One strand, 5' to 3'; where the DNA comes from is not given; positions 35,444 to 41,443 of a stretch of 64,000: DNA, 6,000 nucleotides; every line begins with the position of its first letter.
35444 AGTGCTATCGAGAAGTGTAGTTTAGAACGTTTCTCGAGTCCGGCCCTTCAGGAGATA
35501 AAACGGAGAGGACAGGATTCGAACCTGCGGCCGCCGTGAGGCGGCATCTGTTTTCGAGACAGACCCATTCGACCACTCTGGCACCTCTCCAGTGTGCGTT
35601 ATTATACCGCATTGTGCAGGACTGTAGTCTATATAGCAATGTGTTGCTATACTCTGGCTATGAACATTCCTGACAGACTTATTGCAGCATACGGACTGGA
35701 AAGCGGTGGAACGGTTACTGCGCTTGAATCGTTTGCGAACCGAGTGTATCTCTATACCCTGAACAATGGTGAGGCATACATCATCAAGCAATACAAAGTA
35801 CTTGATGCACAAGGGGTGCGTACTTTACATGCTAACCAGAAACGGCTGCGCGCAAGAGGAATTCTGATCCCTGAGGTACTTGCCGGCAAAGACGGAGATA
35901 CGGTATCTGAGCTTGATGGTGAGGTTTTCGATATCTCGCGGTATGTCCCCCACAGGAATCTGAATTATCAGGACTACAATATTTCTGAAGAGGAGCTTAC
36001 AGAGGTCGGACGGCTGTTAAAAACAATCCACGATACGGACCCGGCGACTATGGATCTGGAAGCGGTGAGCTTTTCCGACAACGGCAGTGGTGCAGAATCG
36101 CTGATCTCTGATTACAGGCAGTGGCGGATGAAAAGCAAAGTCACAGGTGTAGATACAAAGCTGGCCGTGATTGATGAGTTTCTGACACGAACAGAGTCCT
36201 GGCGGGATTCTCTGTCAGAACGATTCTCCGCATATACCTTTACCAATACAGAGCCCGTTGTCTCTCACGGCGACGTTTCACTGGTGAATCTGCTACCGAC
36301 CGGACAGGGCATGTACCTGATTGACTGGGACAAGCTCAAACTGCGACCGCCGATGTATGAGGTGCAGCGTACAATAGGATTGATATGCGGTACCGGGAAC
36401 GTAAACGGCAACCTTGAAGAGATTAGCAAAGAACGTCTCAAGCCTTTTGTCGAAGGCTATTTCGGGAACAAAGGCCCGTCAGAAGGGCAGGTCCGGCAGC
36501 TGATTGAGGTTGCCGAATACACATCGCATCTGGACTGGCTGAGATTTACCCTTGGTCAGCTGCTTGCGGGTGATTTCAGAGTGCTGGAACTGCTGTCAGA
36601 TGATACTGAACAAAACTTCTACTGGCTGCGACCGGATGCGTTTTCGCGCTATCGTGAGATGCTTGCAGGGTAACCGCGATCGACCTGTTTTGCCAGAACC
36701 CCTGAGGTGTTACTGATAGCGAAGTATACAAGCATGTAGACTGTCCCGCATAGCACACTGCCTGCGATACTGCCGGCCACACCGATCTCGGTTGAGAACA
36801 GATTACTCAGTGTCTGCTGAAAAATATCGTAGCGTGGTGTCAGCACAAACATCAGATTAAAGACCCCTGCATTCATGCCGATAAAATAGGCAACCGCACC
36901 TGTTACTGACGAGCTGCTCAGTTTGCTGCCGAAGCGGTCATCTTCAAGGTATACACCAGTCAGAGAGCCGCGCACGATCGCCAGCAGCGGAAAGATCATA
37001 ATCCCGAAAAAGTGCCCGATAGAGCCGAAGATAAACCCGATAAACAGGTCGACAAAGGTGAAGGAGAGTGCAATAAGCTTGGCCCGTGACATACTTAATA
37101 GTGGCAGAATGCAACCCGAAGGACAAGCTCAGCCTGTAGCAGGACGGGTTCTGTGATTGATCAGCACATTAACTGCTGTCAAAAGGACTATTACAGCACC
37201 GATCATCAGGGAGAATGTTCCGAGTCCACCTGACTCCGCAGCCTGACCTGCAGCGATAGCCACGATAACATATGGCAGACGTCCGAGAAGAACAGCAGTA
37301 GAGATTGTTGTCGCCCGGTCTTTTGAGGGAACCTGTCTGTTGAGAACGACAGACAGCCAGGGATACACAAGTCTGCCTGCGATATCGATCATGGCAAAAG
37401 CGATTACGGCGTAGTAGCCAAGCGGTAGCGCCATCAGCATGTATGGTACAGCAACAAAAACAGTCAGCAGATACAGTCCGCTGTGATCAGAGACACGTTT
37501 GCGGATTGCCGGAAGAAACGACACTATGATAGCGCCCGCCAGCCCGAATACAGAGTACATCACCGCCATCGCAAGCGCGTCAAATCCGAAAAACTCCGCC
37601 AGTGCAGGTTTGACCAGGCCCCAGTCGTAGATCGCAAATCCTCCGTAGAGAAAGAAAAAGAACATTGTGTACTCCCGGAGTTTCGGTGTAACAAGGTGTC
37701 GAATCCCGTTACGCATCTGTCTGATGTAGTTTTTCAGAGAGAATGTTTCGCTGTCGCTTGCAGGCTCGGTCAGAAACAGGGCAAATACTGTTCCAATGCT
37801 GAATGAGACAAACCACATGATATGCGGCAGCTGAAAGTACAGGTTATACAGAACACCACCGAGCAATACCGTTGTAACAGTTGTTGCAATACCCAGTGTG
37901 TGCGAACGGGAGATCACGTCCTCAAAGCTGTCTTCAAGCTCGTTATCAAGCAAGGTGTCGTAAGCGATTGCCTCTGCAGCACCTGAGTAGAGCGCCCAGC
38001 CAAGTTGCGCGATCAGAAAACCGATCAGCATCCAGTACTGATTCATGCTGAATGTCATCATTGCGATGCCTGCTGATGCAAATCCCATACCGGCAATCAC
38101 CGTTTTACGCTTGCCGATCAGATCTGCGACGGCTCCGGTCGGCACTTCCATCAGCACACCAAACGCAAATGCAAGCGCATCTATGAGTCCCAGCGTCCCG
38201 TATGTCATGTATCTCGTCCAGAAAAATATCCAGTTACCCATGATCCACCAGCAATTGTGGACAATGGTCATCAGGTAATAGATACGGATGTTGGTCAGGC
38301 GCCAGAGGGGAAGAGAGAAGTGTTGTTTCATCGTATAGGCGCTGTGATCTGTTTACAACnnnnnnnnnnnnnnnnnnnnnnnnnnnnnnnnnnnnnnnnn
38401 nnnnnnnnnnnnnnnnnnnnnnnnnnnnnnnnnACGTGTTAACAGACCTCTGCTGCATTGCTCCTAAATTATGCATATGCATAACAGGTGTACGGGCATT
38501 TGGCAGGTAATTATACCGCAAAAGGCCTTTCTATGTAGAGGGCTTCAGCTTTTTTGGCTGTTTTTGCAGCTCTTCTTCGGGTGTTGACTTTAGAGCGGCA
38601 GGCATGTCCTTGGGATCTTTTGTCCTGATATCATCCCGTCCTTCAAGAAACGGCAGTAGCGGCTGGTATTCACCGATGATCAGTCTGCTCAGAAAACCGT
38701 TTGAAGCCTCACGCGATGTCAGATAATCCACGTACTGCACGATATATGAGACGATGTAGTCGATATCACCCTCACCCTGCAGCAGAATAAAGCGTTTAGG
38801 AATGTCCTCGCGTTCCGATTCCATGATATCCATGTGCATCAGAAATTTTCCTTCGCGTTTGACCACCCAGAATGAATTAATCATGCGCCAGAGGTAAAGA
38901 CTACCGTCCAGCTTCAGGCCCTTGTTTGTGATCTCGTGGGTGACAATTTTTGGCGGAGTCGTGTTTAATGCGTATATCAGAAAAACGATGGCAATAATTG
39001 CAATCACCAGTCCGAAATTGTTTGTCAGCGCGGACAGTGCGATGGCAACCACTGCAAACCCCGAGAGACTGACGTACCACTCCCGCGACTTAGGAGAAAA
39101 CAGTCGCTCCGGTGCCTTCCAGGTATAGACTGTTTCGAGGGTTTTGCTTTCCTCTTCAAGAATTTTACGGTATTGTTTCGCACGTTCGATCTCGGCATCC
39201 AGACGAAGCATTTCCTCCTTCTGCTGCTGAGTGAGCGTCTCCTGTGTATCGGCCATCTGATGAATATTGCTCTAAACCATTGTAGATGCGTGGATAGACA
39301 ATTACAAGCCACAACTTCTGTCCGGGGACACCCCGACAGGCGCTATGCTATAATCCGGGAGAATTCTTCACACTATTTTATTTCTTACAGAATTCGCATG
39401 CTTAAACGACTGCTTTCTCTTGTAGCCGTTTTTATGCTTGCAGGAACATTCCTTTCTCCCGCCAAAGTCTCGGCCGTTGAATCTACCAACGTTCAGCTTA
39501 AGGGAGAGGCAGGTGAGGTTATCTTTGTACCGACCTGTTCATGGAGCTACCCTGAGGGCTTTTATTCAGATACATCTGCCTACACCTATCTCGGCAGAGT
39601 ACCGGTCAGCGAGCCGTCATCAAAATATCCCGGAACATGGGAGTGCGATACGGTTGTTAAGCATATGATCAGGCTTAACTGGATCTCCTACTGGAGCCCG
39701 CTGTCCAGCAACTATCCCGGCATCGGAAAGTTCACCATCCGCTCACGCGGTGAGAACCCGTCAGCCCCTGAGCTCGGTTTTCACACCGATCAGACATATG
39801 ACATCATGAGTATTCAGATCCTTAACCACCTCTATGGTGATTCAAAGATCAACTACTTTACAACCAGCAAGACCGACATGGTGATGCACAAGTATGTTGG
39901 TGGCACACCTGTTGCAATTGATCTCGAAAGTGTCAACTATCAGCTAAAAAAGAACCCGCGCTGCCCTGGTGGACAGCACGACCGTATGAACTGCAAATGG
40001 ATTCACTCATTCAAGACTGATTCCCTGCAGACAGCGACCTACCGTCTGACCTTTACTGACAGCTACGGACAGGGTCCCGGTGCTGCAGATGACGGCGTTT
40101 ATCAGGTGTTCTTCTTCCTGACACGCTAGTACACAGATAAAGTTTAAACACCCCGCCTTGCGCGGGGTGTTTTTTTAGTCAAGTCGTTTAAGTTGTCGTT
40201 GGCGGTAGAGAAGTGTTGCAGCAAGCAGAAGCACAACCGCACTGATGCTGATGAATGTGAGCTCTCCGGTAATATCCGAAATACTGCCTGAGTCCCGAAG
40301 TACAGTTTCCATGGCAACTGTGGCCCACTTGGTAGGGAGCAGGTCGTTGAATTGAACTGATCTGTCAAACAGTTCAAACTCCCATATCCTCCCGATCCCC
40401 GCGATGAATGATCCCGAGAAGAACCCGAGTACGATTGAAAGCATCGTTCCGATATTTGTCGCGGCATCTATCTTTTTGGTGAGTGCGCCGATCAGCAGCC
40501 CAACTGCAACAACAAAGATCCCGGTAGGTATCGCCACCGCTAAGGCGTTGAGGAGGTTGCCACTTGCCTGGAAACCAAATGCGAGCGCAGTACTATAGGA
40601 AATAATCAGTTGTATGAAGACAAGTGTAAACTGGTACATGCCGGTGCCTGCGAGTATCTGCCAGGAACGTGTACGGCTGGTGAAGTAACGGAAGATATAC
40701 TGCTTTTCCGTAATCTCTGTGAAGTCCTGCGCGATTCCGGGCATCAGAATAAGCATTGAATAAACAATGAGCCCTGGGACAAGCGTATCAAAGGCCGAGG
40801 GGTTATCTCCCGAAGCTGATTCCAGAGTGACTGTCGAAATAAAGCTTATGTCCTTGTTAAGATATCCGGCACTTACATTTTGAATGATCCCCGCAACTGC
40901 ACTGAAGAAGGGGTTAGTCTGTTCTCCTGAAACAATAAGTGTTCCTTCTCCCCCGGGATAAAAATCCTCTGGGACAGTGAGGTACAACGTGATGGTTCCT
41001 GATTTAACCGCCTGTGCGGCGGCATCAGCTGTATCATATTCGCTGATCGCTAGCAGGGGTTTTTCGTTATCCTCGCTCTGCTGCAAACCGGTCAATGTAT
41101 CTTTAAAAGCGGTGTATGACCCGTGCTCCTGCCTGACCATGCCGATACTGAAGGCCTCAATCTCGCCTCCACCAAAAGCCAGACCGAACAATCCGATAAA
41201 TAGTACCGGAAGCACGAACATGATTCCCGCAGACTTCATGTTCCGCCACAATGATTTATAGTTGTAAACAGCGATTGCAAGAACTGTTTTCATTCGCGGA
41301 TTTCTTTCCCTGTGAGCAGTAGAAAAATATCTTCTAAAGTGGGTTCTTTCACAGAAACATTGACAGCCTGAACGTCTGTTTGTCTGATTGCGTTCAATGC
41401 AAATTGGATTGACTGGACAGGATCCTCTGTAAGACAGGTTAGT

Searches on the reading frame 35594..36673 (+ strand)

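Call 20: search_protein_families(library=pfam, max_evalue=0.0001, proteins=[window:35594-36673:+])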
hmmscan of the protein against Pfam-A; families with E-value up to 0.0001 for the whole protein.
window:35594-36673:+ (359 aa): 1 family
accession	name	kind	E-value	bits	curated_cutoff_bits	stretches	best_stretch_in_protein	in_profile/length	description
PF01636.29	APH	-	2.8e-17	63.7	23.2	1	41-260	2-209/239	Phosphotransferase enzyme family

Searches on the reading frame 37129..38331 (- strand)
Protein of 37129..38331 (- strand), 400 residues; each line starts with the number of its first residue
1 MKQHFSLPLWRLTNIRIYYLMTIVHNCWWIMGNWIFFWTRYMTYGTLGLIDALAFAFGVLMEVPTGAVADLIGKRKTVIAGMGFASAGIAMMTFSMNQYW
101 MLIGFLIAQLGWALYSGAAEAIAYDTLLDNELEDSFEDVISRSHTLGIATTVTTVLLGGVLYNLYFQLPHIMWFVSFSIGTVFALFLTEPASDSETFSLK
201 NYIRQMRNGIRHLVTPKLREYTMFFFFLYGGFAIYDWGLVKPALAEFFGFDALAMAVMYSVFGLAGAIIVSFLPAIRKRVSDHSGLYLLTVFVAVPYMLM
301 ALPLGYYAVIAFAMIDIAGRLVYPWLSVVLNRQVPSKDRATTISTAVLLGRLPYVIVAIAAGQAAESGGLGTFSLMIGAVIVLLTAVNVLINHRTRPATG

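Call 19: search_protein_families(library=pfam, max_evalue=0.0001, proteins=[window:37129-38331:-])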
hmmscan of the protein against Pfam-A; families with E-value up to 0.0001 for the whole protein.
window:37129-38331:- (400 aa): 1 family
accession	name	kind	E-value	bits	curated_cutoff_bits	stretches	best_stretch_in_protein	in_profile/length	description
PF07690.21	MFS_1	-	2.9e-18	66.4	33.4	1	39-356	24-345/347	Major Facilitator Superfamily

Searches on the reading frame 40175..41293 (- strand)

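Call 19: search_protein_families(library=pfam, max_evalue=0.0001, proteins=[window:40175-41293:-])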
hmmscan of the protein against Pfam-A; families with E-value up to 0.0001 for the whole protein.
window:40175-41293:- (372 aa): 2 families
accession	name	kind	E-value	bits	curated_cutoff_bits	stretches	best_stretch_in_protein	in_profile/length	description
PF12698.13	ABC2_membrane_3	-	3.8e-27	95.7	31.6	1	24-360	6-346/347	ABC-2 family transporter protein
PF01061.29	ABC2_membrane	-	5.1e-13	49.5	26.9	1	131-297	24-181/211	ABC-2 type transporter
